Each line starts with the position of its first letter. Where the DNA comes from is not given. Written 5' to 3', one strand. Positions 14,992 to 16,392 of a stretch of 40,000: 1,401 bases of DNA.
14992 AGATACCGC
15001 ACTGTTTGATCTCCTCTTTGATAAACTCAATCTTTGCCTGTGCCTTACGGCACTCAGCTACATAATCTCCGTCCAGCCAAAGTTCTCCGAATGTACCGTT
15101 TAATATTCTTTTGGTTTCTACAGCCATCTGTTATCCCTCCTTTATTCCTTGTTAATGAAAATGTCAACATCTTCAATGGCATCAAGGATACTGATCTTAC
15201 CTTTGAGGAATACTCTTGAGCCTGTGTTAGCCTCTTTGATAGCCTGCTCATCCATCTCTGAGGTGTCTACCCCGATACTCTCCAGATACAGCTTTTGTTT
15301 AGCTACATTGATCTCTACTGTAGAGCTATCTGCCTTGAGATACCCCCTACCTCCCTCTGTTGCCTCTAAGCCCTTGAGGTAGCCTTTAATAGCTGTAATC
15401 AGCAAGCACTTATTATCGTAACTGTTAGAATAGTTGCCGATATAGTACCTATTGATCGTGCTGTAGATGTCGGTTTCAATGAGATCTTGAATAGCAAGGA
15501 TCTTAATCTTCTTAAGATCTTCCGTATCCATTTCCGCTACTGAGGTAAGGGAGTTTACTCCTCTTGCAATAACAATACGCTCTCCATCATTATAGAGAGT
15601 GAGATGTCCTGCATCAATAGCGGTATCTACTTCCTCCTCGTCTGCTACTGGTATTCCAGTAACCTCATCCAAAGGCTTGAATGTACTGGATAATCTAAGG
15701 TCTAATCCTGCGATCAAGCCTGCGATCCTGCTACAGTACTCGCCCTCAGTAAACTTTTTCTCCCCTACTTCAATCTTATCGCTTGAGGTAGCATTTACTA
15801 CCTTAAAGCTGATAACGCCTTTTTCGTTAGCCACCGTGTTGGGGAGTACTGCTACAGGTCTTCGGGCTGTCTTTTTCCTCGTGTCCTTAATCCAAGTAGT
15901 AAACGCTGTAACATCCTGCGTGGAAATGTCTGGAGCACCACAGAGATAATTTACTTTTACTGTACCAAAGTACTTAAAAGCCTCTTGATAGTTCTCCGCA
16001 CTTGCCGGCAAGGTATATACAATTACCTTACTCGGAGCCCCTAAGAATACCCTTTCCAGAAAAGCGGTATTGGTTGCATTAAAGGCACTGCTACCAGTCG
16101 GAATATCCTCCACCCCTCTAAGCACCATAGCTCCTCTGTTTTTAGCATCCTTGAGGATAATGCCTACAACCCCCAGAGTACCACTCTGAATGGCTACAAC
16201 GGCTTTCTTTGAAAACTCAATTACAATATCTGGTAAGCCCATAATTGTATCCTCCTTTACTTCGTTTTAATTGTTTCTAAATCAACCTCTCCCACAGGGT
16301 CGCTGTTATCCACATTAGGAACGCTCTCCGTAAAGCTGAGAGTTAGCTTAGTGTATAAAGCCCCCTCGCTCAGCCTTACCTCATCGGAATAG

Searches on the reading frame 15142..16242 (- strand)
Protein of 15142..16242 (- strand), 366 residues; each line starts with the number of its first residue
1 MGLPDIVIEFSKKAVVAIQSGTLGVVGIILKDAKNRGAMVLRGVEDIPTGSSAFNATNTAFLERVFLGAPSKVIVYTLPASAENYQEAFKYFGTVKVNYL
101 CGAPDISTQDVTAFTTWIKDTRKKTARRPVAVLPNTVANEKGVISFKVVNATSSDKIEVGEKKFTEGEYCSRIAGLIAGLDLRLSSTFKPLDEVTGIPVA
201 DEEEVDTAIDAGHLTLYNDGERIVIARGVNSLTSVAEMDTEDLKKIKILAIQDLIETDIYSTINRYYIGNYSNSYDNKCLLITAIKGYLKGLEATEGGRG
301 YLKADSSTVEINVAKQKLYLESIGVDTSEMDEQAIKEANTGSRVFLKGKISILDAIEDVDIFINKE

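Call 59: search_protein_families(library=phrogs, proteins=[window:15142-16242:-], max_evalue=0.00001)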
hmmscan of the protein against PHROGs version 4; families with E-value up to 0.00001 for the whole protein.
window:15142-16242:- (366 aa): 2 families
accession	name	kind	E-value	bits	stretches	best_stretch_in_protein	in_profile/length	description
phrog_1480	-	tail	5.5e-119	398.2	1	1-364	1-352/353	tail sheath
phrog_279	-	tail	1.5e-25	90.9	1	81-320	215-463/489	tail sheath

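Call 63: find_related_loci(query=window:15142-16242:-, collection=genome_contigs, flank=10000)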
Query window:15142-16242:- (366 aa) in genome_contigs; peptide patterns used: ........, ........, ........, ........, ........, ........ (x = any residue, [..] = any of these).
97 stretches matched a pattern, but none encodes a relative of the query by tblastn (E <= 1e-3).
